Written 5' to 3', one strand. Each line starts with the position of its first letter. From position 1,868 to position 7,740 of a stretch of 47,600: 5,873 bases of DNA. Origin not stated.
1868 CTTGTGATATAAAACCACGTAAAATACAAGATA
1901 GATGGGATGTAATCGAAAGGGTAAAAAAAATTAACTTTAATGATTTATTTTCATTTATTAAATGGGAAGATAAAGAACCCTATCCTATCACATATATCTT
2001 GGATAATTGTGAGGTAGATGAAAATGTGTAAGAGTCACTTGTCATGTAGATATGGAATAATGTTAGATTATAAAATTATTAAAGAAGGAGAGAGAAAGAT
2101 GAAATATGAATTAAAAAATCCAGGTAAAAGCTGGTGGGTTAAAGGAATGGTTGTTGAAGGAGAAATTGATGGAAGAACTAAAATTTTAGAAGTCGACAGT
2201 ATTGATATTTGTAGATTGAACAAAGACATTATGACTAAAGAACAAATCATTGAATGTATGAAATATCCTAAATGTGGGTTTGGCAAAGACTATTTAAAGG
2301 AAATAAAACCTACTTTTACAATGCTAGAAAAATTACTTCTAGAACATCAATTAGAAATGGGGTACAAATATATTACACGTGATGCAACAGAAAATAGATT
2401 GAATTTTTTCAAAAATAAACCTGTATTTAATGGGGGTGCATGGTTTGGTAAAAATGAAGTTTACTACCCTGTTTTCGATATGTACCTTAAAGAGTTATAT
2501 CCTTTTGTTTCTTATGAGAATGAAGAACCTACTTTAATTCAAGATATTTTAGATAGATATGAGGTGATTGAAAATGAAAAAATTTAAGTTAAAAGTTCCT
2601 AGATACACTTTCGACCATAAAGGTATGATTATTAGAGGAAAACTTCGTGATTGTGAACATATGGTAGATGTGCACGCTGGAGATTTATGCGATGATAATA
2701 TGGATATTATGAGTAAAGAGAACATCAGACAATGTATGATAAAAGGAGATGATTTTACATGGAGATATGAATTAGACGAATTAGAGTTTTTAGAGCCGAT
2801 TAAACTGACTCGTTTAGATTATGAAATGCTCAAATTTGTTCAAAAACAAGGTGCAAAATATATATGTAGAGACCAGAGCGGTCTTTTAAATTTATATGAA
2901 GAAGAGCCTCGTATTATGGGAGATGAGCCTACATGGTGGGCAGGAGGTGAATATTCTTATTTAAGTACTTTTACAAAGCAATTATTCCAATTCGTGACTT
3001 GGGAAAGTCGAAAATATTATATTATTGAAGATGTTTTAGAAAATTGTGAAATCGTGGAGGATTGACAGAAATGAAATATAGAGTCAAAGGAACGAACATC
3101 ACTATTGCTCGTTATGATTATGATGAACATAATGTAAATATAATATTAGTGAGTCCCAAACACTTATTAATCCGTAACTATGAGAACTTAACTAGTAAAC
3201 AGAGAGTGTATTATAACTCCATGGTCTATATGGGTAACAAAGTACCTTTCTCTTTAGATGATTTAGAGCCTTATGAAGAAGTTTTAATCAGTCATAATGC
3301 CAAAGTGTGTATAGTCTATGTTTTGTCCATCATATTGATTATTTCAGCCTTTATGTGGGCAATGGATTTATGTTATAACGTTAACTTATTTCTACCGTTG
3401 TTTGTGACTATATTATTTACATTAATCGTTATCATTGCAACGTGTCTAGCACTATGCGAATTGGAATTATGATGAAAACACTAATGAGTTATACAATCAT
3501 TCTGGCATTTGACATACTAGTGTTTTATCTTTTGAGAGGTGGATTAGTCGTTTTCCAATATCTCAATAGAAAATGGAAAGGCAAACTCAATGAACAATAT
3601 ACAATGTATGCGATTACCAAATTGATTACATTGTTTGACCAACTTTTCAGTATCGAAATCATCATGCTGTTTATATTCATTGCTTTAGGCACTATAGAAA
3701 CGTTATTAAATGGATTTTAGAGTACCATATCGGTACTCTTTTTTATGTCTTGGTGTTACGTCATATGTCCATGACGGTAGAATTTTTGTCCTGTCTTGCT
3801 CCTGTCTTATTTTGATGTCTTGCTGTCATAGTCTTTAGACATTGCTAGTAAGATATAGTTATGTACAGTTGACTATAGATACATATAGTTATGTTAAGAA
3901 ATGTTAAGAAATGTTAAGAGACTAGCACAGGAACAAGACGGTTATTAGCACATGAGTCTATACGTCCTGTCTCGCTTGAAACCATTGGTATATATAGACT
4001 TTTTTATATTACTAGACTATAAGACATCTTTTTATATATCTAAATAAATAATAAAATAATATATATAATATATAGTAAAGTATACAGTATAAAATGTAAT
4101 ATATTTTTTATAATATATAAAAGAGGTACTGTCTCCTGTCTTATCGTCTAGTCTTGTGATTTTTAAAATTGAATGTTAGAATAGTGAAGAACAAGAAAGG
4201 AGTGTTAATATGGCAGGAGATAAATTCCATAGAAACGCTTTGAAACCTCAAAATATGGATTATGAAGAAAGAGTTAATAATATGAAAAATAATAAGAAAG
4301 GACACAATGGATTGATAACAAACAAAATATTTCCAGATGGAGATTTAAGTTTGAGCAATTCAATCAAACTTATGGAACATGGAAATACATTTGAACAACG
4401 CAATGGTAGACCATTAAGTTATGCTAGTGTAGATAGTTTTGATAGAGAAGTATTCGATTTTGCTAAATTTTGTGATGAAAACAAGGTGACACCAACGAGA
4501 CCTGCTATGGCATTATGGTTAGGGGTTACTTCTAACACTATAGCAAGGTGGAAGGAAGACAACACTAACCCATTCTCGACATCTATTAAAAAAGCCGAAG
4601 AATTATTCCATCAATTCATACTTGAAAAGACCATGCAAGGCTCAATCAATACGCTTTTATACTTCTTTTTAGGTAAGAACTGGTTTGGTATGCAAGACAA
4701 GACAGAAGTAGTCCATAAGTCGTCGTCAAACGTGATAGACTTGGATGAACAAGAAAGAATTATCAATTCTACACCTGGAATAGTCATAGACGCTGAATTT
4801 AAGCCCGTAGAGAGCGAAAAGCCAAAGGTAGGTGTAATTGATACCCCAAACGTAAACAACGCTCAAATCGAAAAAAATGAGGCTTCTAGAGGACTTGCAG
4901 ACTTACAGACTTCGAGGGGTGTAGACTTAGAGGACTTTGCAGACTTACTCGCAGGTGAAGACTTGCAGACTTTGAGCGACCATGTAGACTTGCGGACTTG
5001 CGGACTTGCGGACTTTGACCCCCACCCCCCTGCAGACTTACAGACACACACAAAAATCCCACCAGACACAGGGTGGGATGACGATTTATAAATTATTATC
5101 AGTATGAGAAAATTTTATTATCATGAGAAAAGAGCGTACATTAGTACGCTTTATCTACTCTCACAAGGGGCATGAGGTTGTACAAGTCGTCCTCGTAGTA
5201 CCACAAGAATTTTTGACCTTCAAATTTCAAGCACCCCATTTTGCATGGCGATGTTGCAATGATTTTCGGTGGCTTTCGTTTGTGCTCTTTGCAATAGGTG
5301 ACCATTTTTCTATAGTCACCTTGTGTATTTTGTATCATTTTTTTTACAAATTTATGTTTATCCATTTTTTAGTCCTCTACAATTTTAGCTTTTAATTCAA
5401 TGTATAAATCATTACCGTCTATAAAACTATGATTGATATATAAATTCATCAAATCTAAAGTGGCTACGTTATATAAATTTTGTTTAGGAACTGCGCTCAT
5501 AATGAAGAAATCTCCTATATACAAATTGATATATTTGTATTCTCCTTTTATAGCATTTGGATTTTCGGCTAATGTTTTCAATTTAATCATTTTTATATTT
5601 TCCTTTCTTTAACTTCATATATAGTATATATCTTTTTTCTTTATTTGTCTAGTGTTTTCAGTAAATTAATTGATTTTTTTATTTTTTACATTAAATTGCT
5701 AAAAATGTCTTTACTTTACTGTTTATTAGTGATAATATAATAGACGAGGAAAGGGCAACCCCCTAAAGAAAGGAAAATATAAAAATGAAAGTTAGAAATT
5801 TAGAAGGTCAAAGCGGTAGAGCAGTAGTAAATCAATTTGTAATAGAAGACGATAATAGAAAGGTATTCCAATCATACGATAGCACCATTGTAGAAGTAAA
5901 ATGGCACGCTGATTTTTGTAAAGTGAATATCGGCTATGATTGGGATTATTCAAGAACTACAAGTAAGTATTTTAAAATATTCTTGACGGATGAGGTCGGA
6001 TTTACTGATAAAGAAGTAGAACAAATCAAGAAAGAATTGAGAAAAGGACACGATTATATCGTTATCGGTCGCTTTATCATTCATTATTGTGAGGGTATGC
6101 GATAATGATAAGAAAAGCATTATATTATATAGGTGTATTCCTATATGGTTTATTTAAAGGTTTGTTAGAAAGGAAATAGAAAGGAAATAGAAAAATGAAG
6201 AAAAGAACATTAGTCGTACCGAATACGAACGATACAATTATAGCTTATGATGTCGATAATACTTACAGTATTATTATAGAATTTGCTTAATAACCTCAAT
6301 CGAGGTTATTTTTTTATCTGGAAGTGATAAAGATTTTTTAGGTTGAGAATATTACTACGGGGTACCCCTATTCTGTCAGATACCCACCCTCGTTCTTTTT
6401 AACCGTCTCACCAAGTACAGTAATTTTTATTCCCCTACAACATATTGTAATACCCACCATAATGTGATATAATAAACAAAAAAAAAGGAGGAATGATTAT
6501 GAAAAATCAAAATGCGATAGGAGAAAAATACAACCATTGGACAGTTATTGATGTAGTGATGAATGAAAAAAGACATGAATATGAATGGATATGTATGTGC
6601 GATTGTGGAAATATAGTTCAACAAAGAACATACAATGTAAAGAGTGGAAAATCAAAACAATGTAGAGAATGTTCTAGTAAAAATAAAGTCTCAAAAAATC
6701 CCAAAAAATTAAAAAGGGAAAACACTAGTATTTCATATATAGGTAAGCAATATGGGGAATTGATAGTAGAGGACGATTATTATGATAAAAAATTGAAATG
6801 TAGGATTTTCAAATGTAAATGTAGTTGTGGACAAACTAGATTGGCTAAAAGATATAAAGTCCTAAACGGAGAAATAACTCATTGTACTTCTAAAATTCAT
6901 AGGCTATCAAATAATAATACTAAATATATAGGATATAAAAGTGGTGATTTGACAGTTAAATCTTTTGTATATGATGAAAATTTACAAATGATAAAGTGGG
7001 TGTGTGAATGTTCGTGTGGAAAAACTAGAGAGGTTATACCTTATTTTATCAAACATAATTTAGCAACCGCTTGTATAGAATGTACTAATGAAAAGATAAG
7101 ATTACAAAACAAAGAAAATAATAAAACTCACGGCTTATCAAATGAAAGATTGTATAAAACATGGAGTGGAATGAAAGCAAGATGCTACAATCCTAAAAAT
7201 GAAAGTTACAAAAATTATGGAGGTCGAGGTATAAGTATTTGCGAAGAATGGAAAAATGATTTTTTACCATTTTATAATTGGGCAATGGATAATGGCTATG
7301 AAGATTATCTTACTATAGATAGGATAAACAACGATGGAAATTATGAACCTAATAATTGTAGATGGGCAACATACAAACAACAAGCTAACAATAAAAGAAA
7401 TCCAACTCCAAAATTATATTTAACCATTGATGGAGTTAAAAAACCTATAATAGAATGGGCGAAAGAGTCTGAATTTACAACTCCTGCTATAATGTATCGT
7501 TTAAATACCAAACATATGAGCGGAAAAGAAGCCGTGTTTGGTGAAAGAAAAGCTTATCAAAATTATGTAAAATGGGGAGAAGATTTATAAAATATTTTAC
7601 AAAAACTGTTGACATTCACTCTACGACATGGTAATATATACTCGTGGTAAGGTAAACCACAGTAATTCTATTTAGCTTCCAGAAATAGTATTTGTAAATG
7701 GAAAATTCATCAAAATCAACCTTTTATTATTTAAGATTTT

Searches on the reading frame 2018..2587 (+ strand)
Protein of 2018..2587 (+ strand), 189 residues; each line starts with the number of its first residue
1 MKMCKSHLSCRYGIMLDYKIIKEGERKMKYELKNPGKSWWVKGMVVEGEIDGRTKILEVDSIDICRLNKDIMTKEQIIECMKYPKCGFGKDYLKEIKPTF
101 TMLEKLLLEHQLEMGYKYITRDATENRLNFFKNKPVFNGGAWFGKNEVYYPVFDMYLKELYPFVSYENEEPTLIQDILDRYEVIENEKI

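Call 87: search_protein_families(library=phrogs, proteins=[window:2018-2587:+], max_evalue=0.0001)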
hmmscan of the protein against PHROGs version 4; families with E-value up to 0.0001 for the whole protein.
window:2018-2587:+ (189 aa): 1 family
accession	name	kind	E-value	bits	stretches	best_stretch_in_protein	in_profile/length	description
phrog_22292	-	unknown function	2.4e-08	34.9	1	96-185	61-151/155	-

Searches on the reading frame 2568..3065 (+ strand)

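Call 87: search_protein_families(library=phrogs, proteins=[window:2568-3065:+], max_evalue=0.0001)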
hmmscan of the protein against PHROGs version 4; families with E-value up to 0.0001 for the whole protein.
window:2568-3065:+ (165 aa): 1 family
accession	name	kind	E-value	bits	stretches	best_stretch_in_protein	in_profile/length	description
phrog_22292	-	unknown function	6.5e-10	40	1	71-165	58-152/155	-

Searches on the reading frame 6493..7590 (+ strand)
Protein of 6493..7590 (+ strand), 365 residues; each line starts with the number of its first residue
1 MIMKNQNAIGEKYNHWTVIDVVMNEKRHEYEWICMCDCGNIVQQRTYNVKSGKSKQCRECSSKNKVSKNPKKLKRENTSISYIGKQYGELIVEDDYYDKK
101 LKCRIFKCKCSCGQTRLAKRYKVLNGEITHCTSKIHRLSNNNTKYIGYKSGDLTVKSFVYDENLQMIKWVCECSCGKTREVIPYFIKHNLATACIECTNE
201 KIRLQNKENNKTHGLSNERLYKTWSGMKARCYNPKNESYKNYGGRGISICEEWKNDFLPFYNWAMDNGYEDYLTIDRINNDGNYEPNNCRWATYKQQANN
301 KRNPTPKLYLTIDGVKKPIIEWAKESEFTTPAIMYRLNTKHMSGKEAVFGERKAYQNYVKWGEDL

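Call 87: search_protein_families(library=phrogs, proteins=[window:6493-7590:+], max_evalue=0.0001)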
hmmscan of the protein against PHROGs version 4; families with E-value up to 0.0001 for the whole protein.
window:6493-7590:+ (365 aa): 8 families
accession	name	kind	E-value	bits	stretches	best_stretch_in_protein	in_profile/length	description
phrog_374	-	DNA, RNA and nucleotide metabolism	1.5e-79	269.4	3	132-359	184-407/617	HNH endonuclease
phrog_3377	-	DNA, RNA and nucleotide metabolism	1.2e-52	179.7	1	210-356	4-145/196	HNH endonuclease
phrog_8790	-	DNA, RNA and nucleotide metabolism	1e-36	128.1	1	207-305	12-107/241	restriction endonuclease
phrog_2081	-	DNA, RNA and nucleotide metabolism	6.4e-29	102.4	1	205-349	90-248/433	HNH endonuclease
phrog_953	-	DNA, RNA and nucleotide metabolism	8.7e-13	49.3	1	190-297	196-301/420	HNH endonuclease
phrog_11877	-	unknown function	3.5e-06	27.9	0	152-191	17-56/75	-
phrog_22195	-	unknown function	5.6e-05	23.9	0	74-149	2-74/148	-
phrog_27240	-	unknown function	9.8e-05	23.7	0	8-75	7-75/132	-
